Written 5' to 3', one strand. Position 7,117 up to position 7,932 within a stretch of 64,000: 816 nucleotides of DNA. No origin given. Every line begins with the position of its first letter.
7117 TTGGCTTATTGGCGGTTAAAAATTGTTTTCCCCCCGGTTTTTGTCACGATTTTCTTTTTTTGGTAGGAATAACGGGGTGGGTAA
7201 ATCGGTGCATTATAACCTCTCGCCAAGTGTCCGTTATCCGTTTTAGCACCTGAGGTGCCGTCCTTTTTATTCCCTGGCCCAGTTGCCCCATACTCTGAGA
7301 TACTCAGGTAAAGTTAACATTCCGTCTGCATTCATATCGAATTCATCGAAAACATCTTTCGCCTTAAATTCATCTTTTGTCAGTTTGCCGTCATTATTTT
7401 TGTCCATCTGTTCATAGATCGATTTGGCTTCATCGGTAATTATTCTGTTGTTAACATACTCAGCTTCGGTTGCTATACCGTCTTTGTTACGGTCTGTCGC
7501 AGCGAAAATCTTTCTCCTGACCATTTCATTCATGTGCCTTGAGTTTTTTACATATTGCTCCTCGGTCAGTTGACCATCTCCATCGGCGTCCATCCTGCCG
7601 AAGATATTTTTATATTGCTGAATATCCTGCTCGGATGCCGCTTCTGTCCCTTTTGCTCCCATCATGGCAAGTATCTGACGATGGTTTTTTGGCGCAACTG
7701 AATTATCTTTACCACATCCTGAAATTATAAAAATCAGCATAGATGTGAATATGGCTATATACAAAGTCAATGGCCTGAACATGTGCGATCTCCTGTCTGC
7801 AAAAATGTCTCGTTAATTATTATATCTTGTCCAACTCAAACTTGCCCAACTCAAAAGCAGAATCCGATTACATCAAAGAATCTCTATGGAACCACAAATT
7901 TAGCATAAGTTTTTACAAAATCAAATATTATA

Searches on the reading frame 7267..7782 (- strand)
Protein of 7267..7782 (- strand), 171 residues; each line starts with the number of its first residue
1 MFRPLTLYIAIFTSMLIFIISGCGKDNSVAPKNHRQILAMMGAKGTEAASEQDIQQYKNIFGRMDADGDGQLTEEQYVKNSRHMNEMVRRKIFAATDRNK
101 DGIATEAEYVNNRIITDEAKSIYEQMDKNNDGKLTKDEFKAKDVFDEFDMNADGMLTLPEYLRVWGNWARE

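Call 7: search_protein_families(library=pfam, proteins=[window:7267-7782:-], max_evalue=0.001)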
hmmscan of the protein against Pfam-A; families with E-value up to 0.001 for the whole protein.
window:7267-7782:- (171 aa): 7 families
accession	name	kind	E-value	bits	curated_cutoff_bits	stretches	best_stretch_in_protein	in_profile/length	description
PF00036.39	EF-hand_1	-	2e-18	64.9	25.4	1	118-140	1-23/29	EF hand domain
PF13202.12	EF-hand_5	-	3.6e-15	55.1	25.9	2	124-140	6-22/25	EF hand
PF13405.12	EF-hand_6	-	2.1e-14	52.2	25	1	119-141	2-24/30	EF-hand domain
PF13499.12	EF-hand_7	-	9.7e-12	45.5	30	1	58-140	5-63/67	EF-hand domain pair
PF13833.12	EF-hand_8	-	2.1e-06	27.8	28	0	127-140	35-48/54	EF-hand domain pair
PF10591.15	SPARC_Ca_bdg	-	0.00034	21.3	22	0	49-110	48-111/113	Secreted protein acidic and rich in cysteine Ca binding region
PF12763.14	EH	-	0.00067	20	22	0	50-94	35-79/101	EH domain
